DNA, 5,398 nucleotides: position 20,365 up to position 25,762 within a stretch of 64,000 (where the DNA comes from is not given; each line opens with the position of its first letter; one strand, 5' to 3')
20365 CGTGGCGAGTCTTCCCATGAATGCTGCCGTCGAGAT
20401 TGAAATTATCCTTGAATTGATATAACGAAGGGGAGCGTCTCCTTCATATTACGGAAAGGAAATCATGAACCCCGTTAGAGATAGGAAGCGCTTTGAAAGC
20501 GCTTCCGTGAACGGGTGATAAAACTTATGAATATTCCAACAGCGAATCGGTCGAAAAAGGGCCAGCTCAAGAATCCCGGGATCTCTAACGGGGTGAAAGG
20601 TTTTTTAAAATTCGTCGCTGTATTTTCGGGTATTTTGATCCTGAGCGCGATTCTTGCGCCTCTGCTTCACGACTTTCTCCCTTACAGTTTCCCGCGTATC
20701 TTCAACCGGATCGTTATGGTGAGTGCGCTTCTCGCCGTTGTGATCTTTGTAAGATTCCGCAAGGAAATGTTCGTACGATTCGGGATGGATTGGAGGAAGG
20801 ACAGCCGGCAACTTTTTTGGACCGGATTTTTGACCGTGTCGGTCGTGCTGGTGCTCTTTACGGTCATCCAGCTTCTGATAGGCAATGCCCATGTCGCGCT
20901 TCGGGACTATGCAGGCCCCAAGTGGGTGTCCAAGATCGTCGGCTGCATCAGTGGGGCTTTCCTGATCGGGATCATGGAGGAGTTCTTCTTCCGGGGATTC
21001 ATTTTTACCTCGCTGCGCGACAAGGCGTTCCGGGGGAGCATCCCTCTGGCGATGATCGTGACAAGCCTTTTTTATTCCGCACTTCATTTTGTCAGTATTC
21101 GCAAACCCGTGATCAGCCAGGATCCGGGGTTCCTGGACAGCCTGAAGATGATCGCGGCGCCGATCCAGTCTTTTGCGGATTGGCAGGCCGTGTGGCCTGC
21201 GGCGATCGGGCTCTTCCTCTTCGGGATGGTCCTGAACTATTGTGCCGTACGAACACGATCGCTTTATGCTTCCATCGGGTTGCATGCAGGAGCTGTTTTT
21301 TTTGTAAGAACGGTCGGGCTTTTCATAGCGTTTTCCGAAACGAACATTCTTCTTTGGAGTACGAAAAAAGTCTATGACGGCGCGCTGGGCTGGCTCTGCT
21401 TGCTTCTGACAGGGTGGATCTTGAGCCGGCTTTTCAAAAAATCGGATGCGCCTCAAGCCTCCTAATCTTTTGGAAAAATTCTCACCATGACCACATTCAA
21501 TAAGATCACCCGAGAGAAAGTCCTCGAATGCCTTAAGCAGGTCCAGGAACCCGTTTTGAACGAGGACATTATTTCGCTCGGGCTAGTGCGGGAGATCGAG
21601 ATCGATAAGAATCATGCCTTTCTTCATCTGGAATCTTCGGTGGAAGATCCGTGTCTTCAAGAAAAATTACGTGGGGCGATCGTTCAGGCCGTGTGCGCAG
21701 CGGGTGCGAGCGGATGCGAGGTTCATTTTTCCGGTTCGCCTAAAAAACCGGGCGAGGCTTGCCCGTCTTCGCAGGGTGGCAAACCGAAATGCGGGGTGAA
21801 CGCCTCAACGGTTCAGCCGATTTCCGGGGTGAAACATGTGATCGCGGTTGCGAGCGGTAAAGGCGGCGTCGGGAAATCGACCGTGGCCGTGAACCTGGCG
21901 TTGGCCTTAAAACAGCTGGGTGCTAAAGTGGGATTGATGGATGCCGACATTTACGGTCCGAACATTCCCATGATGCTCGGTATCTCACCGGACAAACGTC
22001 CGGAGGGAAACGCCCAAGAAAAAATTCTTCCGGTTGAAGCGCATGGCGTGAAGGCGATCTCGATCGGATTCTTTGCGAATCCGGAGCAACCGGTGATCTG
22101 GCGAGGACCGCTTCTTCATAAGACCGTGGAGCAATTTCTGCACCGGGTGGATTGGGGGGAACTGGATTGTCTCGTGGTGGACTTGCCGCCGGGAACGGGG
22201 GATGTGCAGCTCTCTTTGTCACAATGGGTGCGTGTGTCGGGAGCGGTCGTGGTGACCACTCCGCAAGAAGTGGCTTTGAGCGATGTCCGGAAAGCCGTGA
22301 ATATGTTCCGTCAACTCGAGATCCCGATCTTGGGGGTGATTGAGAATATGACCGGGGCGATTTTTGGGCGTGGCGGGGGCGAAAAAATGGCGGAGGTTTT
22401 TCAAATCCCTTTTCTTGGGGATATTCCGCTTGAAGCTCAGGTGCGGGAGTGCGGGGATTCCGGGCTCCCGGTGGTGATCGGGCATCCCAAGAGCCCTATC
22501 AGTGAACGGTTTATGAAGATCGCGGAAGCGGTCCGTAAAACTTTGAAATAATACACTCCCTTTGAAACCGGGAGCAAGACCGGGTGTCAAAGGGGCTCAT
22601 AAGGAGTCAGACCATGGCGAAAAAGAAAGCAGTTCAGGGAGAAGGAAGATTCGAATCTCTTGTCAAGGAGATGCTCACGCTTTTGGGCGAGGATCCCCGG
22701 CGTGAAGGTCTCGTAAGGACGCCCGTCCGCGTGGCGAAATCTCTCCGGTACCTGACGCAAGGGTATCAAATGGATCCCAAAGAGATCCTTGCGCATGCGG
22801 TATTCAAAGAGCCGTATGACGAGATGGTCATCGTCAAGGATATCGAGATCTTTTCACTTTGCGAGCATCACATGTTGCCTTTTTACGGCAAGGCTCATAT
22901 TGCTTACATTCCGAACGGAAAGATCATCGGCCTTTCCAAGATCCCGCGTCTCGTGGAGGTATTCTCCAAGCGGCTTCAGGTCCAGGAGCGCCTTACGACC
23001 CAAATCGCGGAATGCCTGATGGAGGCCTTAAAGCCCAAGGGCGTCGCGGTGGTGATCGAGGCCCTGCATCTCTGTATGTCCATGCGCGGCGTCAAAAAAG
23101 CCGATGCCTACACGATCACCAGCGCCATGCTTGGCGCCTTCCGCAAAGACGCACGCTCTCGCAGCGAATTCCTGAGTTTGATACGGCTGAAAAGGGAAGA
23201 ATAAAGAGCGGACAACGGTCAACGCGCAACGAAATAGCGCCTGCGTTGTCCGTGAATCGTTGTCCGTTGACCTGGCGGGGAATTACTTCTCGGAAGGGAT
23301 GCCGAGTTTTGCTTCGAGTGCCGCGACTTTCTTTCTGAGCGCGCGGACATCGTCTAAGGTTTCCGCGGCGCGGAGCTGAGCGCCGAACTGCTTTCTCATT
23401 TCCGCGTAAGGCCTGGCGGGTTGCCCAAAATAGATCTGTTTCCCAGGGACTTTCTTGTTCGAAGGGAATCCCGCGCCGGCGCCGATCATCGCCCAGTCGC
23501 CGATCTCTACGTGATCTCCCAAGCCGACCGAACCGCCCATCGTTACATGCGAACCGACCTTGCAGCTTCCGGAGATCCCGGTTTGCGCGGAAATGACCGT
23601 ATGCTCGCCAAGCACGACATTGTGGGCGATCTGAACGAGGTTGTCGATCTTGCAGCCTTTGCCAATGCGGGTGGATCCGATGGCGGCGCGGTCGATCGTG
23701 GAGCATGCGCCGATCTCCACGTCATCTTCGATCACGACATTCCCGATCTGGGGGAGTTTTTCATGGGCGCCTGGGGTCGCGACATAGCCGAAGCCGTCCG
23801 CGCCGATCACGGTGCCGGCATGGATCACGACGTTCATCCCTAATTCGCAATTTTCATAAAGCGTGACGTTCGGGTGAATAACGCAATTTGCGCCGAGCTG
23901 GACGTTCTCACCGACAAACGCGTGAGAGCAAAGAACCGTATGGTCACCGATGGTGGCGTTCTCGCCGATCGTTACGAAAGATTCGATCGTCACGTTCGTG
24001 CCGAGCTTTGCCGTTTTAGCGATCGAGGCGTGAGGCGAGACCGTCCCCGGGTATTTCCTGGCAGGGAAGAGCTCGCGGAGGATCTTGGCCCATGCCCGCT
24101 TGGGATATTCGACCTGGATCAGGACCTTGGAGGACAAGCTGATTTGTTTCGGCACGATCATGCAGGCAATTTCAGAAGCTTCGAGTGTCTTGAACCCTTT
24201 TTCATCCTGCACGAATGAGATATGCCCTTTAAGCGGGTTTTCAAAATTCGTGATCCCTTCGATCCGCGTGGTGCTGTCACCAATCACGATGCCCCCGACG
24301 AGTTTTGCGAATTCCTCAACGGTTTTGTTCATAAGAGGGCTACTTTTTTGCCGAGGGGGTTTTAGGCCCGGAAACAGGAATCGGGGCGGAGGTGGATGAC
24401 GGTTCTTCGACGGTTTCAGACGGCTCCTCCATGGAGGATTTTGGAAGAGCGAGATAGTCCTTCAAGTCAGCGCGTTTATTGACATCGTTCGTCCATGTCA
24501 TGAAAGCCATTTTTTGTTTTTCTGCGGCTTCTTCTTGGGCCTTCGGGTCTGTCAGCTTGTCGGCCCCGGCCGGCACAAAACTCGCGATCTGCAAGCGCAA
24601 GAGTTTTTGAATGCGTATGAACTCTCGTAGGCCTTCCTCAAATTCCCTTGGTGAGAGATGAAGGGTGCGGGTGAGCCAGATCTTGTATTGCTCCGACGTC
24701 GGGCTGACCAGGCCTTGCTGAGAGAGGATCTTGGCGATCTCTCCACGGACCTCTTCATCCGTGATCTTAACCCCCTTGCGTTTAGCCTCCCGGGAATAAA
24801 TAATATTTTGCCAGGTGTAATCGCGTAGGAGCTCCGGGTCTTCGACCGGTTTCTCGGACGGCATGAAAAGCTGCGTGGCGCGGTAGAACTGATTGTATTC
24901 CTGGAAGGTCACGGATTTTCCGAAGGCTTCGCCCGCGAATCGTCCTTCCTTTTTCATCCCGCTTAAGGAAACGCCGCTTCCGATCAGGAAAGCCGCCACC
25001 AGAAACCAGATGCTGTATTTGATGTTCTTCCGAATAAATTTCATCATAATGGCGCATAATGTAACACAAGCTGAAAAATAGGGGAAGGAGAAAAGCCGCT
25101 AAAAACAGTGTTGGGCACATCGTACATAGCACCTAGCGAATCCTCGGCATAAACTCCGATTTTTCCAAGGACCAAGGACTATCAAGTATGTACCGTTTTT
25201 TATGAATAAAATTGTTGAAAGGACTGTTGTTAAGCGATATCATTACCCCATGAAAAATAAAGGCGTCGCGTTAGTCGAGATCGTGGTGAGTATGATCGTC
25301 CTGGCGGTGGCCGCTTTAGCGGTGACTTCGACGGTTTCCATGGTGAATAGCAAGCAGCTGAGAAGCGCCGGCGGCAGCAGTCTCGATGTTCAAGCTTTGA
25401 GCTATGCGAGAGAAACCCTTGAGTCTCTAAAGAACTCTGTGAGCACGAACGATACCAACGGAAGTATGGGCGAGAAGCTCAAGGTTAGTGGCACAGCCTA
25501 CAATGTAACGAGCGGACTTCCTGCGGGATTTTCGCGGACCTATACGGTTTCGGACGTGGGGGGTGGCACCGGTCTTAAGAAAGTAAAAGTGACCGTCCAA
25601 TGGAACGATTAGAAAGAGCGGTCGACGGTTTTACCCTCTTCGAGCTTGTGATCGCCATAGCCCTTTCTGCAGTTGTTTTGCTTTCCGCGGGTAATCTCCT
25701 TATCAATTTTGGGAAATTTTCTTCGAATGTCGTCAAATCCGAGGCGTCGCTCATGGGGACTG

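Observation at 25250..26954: Four consecutive prepilin-type (type IV pilin / pseudopilin) genes with no assembly machinery in the window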

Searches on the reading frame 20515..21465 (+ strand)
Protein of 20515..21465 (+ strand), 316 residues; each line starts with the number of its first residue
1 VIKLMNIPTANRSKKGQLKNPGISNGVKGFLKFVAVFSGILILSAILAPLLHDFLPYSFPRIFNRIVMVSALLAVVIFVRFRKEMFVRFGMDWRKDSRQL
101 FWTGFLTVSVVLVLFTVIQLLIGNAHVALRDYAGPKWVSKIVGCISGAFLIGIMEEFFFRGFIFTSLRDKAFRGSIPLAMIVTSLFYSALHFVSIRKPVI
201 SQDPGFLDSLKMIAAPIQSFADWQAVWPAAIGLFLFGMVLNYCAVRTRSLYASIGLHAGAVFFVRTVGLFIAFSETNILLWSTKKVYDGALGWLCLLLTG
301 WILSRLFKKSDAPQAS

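Call 9: search_protein_families(library=pfam, proteins=[window:20515-21465:+], max_evalue=0.00001)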
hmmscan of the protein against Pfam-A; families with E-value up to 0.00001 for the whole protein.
window:20515-21465:+ (316 aa): 1 family
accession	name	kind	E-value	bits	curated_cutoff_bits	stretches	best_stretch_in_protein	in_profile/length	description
PF02517.21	Rce1-like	-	2.4e-17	63.4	22.4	1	140-260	4-90/93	Type II CAAX prenyl endopeptidase Rce1-like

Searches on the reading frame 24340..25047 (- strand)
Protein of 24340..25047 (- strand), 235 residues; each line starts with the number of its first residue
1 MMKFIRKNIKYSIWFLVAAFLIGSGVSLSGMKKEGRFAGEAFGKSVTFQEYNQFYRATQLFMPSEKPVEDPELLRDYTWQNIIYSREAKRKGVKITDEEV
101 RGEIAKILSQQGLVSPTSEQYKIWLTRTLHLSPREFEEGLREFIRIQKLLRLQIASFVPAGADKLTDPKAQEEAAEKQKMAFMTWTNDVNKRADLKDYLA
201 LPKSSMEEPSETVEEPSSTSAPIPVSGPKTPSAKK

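Call 4: search_protein_families(library=pfam, proteins=[window:24340-25047:-], max_evalue=1)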
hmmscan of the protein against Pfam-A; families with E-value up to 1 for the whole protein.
window:24340-25047:- (235 aa): 2 families
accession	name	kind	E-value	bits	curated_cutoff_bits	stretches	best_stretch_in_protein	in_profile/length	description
PF13624.11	SurA_N_3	-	3.2e-10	40.5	27.2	1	1-149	1-161/162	SurA-like N-terminal domain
PF13623.11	SurA_N_2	-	4.7e-07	30.2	28.5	1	4-109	3-122/145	SurA-like N-terminal domain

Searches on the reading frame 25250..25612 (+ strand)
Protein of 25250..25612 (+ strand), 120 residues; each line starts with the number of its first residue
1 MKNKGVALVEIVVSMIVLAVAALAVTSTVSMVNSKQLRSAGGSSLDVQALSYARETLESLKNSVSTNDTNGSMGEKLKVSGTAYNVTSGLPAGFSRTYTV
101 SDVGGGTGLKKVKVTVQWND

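Call 4: search_protein_families(library=pfam, proteins=[window:25250-25612:+], max_evalue=1)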
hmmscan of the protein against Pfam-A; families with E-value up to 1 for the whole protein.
window:25250-25612:+ (120 aa): 3 families
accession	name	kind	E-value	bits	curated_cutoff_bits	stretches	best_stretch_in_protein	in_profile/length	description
PF07963.17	N_methyl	-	0.00047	20.1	21.2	1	2-25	3-26/27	Prokaryotic N-terminal methylation motif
PF04346.18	EutH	-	0.028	14.1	25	1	9-89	234-312/351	Ethanolamine utilisation protein, EutH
PF22924.1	ACOX_C_alpha1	-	0.088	13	27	1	7-99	57-149/169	Acyl-CoA oxidase, C-alpha1 domain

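Call 6: search_protein_families(library=ncbifam, proteins=[window:25250-25612:+], max_evalue=1)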
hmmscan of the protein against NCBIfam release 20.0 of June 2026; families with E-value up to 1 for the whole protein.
window:25250-25612:+ (120 aa): 6 families
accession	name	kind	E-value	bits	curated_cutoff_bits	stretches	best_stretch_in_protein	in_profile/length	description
TIGR02523.1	type_IV_pilV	equivalog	9.9e-07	29.3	52.2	1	4-68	2-63/139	type IV pilus modification protein PilV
TIGR02599.1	TIGR02599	subfamily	0.00011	21.5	256.5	1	7-97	3-88/361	Verru_Chthon cassette protein C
TIGR02532.1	IV_pilin_GFxxxE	domain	0.012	15.5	16.3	1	4-25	2-23/24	prepilin-type N-terminal cleavage/methylation domain-containing protein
NF041013.1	T4P_ComGE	equivalog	0.048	13.8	49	1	2-34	2-34/83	competence type IV pilus minor pilin ComGE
NF011785.1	PRK15249.1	exception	0.12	11.7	550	1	6-49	8-50/253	fimbrial biogenesis chaperone StbB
NF047828.1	T3SSXpsI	equivalog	0.26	11.3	150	1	4-59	2-53/132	type II secretion system protein XpsI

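Call 54: search_solved_structures(query=A2, max_evalue=1)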
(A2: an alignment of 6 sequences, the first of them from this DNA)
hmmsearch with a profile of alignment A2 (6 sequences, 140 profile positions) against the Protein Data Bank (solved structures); distinct sequences matched with E-value up to 1: 4.
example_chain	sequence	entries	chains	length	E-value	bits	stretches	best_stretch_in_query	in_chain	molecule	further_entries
6o8w_X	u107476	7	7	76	0.5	14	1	85-137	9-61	50S ribosomal protein L27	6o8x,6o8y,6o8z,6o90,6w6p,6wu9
1c7d_A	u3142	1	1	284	0.63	13.6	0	63-127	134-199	PROTEIN (DEOXYHEMOGLOBIN (ALPHA CHAIN))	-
7nhk_Y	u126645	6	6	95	0.65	13.6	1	84-137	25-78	50S ribosomal protein L27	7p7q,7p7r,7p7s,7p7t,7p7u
9lab_B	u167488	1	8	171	0.83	13.3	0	2-35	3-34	MSHA major pilin subunit MshA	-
